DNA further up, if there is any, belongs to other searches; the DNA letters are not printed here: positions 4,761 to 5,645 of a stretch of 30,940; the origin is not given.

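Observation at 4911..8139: Minimal cohesin-dockerin pair: a cohesin-like lipoprotein adjacent to a dockerin-bearing CLCA-like protease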

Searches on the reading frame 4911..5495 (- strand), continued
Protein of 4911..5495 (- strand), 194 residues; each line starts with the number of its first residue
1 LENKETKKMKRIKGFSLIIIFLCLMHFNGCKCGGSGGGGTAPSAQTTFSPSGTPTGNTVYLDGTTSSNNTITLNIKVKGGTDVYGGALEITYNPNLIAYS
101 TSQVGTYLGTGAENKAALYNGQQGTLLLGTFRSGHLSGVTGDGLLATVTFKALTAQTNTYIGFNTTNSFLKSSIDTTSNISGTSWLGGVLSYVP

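Call 50: search_protein_representatives(alignment_id=A2)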
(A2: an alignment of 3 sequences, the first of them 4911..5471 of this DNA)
Query: 3 sequences, 195 profile positions. Proteins with E-value up to 0.001 (for the whole library): 857; up to 1e-10: 140; up to 1e-30: 21. The best 150 are listed.
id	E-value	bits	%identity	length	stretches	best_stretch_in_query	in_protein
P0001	3.4e-87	307.4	-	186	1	1-194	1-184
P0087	1.2e-51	191.4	-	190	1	2-195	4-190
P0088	2.5e-51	190.3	-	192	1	18-195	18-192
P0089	9.1e-51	188.5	-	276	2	30-195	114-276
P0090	1.2e-49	184.8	-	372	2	29-195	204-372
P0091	1.8e-48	181.0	-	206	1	2-193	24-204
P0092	1.4e-47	178.1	-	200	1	3-195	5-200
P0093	6.3e-47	176.0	-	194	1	4-195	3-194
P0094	3.0e-45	170.5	-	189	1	7-195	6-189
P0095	3.5e-44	167.0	-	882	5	66-161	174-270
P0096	1.0e-43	165.5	-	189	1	1-193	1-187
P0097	2.0e-40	154.8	-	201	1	5-195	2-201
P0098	8.3e-38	146.2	-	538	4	68-173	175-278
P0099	5.9e-37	143.4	-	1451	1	42-193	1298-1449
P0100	7.1e-37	143.2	-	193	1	6-194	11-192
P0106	1.8e-31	125.6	-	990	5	62-160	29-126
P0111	3.9e-24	101.6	-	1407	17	97-137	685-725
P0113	2.1e-21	92.7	-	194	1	13-157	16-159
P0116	1.3e-18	83.6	-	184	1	14-193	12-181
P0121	1.1e-16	77.3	-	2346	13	94-132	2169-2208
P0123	1.4e-16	76.9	-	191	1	8-190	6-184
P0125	1.5e-16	76.8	-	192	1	11-192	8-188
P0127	2.5e-16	76.2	-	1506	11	96-139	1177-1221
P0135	1.7e-15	73.5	-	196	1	11-192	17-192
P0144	8.8e-15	71.1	-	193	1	2-193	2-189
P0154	5.4e-14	68.5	-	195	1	1-193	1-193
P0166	3.8e-13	65.7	-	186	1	9-190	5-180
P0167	4.0e-13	65.7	-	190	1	12-186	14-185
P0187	3.0e-12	62.8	-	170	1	49-192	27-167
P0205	2.2e-11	60.0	-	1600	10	94-130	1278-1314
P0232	1.5e-10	57.2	-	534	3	63-173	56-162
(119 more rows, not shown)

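Call 74: search_solved_structures(query=A5, max_evalue=0.01, show_alignments=1)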
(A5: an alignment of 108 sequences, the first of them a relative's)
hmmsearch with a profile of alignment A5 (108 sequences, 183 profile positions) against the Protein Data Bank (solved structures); distinct sequences matched with E-value up to 0.01: 31.
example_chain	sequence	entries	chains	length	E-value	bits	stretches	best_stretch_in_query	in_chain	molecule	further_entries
3l8q_A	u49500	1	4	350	1.3e-10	44.4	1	51-176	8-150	Cellulosomal scaffoldin adaptor protein B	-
5nrm_A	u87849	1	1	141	5.8e-07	32.6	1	58-149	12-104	Endoglucanase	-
5nrk_A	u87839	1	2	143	6.1e-07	32.5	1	58-149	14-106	Endoglucanase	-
4uyp_A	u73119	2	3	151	1.4e-06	31.4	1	56-181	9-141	Cellulosomal scaffoldin anchoring protein C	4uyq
2vn5_A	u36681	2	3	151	1.9e-06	30.9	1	52-181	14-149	SCAFFOLDING PROTEIN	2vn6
1qzn_A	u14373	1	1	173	2.2e-06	30.6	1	51-176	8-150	cellulosomal scaffoldin adaptor protein B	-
1zv9_A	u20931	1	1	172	2.7e-06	30.4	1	51-176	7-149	Cellulosomal scaffoldin adaptor protein B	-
3f2l_A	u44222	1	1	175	2.7e-06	30.4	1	51-176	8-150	Cellulosomal scaffoldin adaptor protein B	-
3bwz_A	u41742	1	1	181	3e-06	30.2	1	51-176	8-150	Cellulosomal scaffoldin adaptor protein B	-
6kg8_A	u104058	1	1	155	3.8e-06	29.9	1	46-167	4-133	Probably cellulosomal scaffolding protein, secreted cellulose-binding and cohesin domain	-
1g1k_A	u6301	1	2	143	6.1e-06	29.2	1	56-181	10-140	SCAFFOLDING PROTEIN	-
6kgc_A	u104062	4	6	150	6.3e-06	29.2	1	49-167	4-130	Probably cellulosomal scaffolding protein, secreted cellulose-binding and cohesin domain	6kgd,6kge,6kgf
3ul4_A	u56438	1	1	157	0.00012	25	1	57-167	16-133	Cellulosome-anchoring protein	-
5g5d_A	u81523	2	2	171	0.00012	25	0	52-100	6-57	CELLULOSOME ANCHORING PROTEIN COHESIN REGION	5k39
3fnk_A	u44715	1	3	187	0.00018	24.5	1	57-179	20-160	Cellulosomal scaffoldin adaptor protein B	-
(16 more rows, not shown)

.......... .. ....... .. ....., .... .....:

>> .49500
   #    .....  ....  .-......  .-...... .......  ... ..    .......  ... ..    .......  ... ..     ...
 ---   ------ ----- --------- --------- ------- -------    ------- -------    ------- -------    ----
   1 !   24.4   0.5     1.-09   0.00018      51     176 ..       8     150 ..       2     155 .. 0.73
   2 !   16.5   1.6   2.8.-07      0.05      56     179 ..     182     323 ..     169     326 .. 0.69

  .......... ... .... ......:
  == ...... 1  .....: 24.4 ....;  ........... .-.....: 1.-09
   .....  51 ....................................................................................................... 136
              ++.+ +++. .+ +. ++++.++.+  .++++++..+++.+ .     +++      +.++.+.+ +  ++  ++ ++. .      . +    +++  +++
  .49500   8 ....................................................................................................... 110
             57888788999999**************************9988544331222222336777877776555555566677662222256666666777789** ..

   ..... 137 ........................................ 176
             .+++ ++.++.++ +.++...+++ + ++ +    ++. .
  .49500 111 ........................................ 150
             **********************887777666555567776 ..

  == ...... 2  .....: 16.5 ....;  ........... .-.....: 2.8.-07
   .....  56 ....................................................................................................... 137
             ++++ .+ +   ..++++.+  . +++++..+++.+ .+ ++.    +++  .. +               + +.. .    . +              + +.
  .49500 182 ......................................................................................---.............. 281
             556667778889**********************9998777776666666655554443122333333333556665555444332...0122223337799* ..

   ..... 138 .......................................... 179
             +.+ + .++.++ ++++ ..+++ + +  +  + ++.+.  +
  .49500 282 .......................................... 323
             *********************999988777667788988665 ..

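Call 75: search_protein_families(library=pfam, alignment_id=A5, max_evalue=0.01)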
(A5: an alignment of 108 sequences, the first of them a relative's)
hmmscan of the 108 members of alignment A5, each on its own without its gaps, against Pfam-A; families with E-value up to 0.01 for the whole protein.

A. member 1, P0001 (186 aa): 1 family
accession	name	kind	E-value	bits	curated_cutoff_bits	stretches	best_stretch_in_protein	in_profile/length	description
PF00963.24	Cohesin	-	1.7e-07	32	24.1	1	58-171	11-130/139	Cohesin domain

B. families by the number of members that match (of 108 scanned): 5 families
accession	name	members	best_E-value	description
PF00963.24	Cohesin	87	9.7e-14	Cohesin domain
PF24587.1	DUF7612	1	0.0012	Domain of unknown function (DUF7612)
PF09394.16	Inhibitor_I42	1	0.004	Chagasin family peptidase inhibitor I42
PF04952.20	AstE_AspA_hybrid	1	0.0057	AstE/AspA barrel-sandwich hybrid domain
PF22812.1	CR_prot_dom_plant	1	0.0073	Plant cysteine-rich protein domain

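Call 76: find_encoding_contigs(protein=P0087, flank=6000, max_places=2)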
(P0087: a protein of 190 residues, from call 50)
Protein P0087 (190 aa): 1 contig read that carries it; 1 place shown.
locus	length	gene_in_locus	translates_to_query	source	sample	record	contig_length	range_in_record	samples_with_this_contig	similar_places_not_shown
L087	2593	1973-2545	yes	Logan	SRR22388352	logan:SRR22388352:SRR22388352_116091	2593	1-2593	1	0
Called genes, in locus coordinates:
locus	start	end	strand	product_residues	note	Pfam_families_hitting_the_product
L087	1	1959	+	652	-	?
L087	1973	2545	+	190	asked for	PF00963:Cohesin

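Call 77: find_encoding_contigs(protein=P0093, flank=6000, max_places=2)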
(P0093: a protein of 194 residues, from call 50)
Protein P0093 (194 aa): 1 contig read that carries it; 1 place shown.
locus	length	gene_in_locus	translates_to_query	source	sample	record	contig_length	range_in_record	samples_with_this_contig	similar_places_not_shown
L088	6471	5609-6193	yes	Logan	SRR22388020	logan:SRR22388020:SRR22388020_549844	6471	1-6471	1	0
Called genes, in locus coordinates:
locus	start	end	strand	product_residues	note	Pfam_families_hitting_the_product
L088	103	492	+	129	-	PF05168:HEPN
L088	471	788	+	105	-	PF01909:NTP_transf_2, PF18765:Polbeta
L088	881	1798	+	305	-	PF01551:Peptidase_M23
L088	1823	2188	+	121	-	PF04519:Bactofilin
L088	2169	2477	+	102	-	-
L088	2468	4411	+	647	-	PF01496:V_ATPase_I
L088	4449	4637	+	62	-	-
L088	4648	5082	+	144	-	-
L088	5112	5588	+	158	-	PF00137:ATP-synt_C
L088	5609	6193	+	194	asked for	PF00963:Cohesin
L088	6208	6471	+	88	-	?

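Call 78: find_encoding_contigs(protein=P0088, flank=6000, max_places=2)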
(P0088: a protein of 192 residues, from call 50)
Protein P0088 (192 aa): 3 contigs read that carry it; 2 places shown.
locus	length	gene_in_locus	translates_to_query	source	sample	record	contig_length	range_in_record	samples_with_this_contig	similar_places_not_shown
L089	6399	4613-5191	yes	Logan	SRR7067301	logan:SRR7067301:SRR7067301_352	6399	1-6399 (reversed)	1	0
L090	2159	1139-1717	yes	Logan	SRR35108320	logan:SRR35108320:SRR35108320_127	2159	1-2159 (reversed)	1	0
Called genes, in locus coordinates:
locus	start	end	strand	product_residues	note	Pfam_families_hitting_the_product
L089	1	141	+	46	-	?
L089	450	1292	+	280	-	PF13088:BNR_2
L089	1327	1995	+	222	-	-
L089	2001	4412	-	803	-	PF03176:MMPL, PF02460:Patched, PF12349:Sterol-sensing, PF00873:ACR_tran (weak), PF03176:MMPL, PF12349:Sterol-sensing (weak)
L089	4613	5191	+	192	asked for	PF00963:Cohesin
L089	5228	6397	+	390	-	?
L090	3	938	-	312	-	?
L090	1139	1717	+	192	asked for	PF00963:Cohesin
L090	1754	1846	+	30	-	-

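Call 79: find_encoding_contigs(protein=P0094, flank=6000, max_places=2)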
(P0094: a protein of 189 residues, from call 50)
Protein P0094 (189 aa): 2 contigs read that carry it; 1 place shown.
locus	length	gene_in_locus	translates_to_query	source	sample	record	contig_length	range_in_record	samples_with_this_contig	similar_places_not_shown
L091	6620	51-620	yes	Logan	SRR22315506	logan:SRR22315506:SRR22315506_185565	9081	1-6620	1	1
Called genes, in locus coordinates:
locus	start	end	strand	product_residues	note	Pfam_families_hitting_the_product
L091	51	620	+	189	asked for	PF00963:Cohesin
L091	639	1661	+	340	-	PF05496:RuvB_N, PF00004:AAA, PF07728:AAA_5 (weak), PF17864:AAA_lid_4, PF05491:WHD_RuvB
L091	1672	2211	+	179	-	PF02677:QueH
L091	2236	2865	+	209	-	PF05643:GNA1162-like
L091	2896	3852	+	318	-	PF03783:CsgG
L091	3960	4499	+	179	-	PF01066:CDP-OH_P_transf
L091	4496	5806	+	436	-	PF00009:GTP_EFTU, PF01926:MMR_HSR1, PF02421:FeoB_N, PF04548:AIG1, PF00009:GTP_EFTU, PF01926:MMR_HSR1, PF02421:FeoB_N, PF14714:KH_dom-like, +13 more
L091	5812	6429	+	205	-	PF02660:G3P_acyltransf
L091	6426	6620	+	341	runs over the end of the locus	PF01210:NAD_Gly3P_dh_N, PF07479:NAD_Gly3P_dh_C, PF20618:GPD_NAD_C_bact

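Call 80: find_encoding_contigs(protein=P0123, flank=6000, max_places=2)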
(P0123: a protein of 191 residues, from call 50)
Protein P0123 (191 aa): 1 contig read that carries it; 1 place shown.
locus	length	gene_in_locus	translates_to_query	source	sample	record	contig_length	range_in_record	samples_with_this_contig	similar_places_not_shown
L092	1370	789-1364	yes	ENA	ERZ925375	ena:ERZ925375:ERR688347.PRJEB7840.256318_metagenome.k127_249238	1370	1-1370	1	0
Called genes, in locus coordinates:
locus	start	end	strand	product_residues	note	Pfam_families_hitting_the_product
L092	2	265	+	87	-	?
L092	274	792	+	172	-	PF01327:Pep_deformylase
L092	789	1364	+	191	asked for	-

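Call 81: find_encoding_contigs(protein=P0154, flank=6000, max_places=2)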
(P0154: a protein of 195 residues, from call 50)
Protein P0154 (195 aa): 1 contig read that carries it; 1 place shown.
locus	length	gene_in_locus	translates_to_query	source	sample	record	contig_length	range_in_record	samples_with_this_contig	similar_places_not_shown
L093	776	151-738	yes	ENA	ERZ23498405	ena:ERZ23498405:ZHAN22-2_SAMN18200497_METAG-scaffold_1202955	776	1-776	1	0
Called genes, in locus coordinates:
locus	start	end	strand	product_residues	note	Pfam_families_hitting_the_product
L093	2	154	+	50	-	?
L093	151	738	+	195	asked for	PF00963:Cohesin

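Call 83: find_encoding_contigs(protein=P0113, flank=6000, max_places=3)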
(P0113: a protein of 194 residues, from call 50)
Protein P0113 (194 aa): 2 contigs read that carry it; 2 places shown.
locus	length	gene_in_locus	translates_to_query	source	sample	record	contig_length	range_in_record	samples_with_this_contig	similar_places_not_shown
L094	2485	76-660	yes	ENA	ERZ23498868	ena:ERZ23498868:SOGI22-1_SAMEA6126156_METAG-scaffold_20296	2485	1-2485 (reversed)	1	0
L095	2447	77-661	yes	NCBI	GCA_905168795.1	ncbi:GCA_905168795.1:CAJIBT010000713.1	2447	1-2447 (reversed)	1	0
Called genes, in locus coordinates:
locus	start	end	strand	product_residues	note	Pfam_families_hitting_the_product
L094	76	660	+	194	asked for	-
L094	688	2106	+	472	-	PF01406:tRNA-synt_1e, PF01921:tRNA-synt_1f (faint), PF09334:tRNA-synt_1g (weak), PF09190:DALR_2 (weak), PF23493:CysS_C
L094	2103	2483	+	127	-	?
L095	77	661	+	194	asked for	-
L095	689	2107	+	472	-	PF01406:tRNA-synt_1e, PF01921:tRNA-synt_1f (faint), PF09334:tRNA-synt_1g (weak), PF09190:DALR_2 (weak), PF23493:CysS_C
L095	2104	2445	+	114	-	?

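Call 84: find_encoding_contigs(protein=P0166, flank=6000, max_places=3)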
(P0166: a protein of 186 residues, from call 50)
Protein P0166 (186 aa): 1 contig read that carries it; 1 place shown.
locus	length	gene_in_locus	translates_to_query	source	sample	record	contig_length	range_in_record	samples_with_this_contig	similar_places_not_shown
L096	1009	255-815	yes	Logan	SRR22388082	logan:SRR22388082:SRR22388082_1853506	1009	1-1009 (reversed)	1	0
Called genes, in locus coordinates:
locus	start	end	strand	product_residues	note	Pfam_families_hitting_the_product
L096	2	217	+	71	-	?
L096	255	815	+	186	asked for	PF00963:Cohesin (weak)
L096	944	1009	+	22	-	?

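Call 91: search_protein_families(library=pfam, proteins=[P0099, P0095, P0106, P0232, P0089, P0090, L087:1-1956:+], max_evalue=0.001)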
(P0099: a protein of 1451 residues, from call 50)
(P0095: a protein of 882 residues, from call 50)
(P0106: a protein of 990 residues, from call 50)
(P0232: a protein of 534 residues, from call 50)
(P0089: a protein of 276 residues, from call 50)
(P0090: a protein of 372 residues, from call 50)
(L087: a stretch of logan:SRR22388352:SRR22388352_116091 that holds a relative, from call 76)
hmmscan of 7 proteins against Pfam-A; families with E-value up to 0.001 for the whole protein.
P0099 (1451 aa): 15 families
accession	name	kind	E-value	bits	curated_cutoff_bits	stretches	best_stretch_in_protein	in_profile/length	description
PF01436.27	NHL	-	2.4e-127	409.6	20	12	107-134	1-28/28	NHL repeat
PF25021.1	TEN_NHL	-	7.3e-41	140.8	27.1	0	60-100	141-179/357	Teneurin NHL domain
PF17170.10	DUF5128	-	1.7e-31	110.1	22.9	2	212-283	53-126/321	6-bladed beta-propeller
PF08450.18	SGL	-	2.2e-27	96.6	26.3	2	107-187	133-216/246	SMP-30/Gluconolactonase/LRE-like region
PF06739.17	SBBP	-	1.5e-20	73.2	20.5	0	344-359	14-29/38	Beta-propeller repeat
PF18911.6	PKD_4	-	3.7e-19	69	27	2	925-1000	4-75/85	PKD domain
PF00801.26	PKD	-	1.2e-18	67.3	23.5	2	839-910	5-73/80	PKD domain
PF02393.21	US22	-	7.4e-13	49.1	35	0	145-178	68-102/124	US22 like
PF13449.12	Phytase-like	-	3.4e-12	47.3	27.6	0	440-520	7-104/284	Esterase-like activity of phytase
PF22701.2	Mala_s_1-like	-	6.9e-09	36.2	27.5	0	206-359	3-146/195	Mal s 1 allergenic protein-like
PF17957.7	Big_7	-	4.4e-08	34.1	24.1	2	1126-1208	1-70/70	Bacterial Ig domain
PF22352.2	K319L-like_PKD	-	9.6e-08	32.4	27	0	941-1002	13-77/84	K319L-like, PKD domain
PF00835.24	SNAP-25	-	2.9e-07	30.9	25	0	411-431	3-21/56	SNAP-25 family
PF20067.5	SSL_N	-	1.5e-05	25.2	18.9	0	484-501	21-38/46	Strictosidine synthase-like, N-terminal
PF07495.19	Y_Y_Y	-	0.00045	20.5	26.6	0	878-918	22-64/65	Y_Y_Y domain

P0095 (882 aa): 7 families
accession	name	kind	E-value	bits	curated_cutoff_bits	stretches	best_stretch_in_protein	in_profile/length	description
PF00963.24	Cohesin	-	8e-46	156.1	24.1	5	316-436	13-139/139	Cohesin domain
PF13620.12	CarboxypepD_reg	-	2.2e-12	47.6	32.3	1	716-796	2-81/82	Carboxypeptidase regulatory-like domain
PF13715.12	CarbopepD_reg_2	-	3.7e-07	30.5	32.2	1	716-799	1-79/88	CarboxypepD_reg-like domain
PF17210.9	SdrD_B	-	6.1e-07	30.1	29.7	1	727-772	22-68/112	SdrD B-like domain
PF18962.6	Por_Secre_tail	-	1.5e-05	25.6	27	1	802-876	1-73/75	Secretion system C-terminal sorting domain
PF17802.7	SpaA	-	6.7e-05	23.4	23.1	1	719-767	4-57/91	Prealbumin-like fold domain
PF13585.12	CHU_C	-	0.00033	21.2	27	0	824-876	28-82/86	CHU_C Type IX secretion signal domain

P0106 (990 aa): 6 families
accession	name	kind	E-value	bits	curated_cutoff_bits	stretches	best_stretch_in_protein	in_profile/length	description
PF00963.24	Cohesin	-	2.3e-31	109.3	24.1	4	38-152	15-137/139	Cohesin domain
PF13620.12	CarboxypepD_reg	-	1.2e-09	38.8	32.3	1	706-760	1-57/82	Carboxypeptidase regulatory-like domain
PF13715.12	CarbopepD_reg_2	-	1.3e-08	35.1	32.2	1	707-782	1-76/88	CarboxypepD_reg-like domain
PF17210.9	SdrD_B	-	1.2e-05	25.9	29.7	1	718-777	23-84/112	SdrD B-like domain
PF18962.6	Por_Secre_tail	-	4.8e-05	24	27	1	913-985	1-72/75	Secretion system C-terminal sorting domain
PF14262.12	Cthe_2159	-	0.00075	19.3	25.8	0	98-157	7-64/262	Carbohydrate-binding domain-containing protein Cthe_2159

P0232 (534 aa): 2 families
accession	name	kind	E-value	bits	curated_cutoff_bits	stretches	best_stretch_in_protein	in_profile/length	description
PF00963.24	Cohesin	-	7.8e-34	117.3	24.1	3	341-469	3-139/139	Cohesin domain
PF00404.24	Dockerin_1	-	2.6e-11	44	22.9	1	477-525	3-54/57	Dockerin type I domain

P0089 (276 aa): 4 families
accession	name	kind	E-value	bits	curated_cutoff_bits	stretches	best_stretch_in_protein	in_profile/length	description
PF18911.6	PKD_4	-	8.2e-13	48.7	27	1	35-121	1-84/85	PKD domain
PF00801.26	PKD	-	2.4e-12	47.1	23.5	1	40-119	2-78/80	PKD domain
PF00963.24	Cohesin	-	1.2e-08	35.7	24.1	1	153-252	12-117/139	Cohesin domain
PF22352.2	K319L-like_PKD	-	2e-06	28.2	27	1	54-122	13-84/84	K319L-like, PKD domain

P0090 (372 aa): 5 families
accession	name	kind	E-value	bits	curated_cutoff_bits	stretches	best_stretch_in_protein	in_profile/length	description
PF18911.6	PKD_4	-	3.7e-22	78.6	27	2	140-213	14-85/85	PKD domain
PF00801.26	PKD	-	7.5e-17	61.5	23.5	2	131-209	2-77/80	PKD domain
PF00963.24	Cohesin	-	2.9e-12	47.4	24.1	1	245-361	13-130/139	Cohesin domain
PF22352.2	K319L-like_PKD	-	2.5e-06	27.9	27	0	147-213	15-84/84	K319L-like, PKD domain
PF07495.19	Y_Y_Y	-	4e-06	27.1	26.6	0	68-123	4-60/65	Y_Y_Y domain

L087:1-1956:+ (652 aa): 11 families
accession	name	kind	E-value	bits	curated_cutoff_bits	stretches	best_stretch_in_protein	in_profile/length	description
PF13964.12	Kelch_6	-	5.2e-20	71.1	25.3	2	139-183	4-47/50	Kelch motif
PF18911.6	PKD_4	-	1e-13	51.6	27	2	496-573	3-76/85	PKD domain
PF24681.1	Kelch_KLHDC2_KLHL20_DRC7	-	3.7e-12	46.4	50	2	92-260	8-174/221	KLHDC2/KLHL20/DRC7 Kelch-repeats domain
PF00801.26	PKD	-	1e-11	45.1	23.5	2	510-573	13-73/80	PKD domain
PF01344.31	Kelch_1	-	1.6e-11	43.9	20.1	1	140-183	5-46/46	Kelch motif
PF13418.12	Kelch_4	-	3e-08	33.9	21.6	0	136-182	2-47/49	Galactose oxidase, central domain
PF22352.2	K319L-like_PKD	-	3.1e-06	27.5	27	1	513-581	13-84/84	K319L-like, PKD domain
PF13540.12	RCC1_2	-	9.9e-05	22.5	22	0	240-260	7-27/30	Regulator of chromosome condensation (RCC1) repeat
PF00041.27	fn3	-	0.00016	22.2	25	1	404-487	2-83/84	Fibronectin type III domain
PF07250.17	Glyoxal_oxid_N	-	0.00017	21.3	37.5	0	208-282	83-160/243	Glyoxal oxidase N-terminus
PF07495.19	Y_Y_Y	-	0.00095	19.5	26.6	0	529-576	9-57/65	Y_Y_Y domain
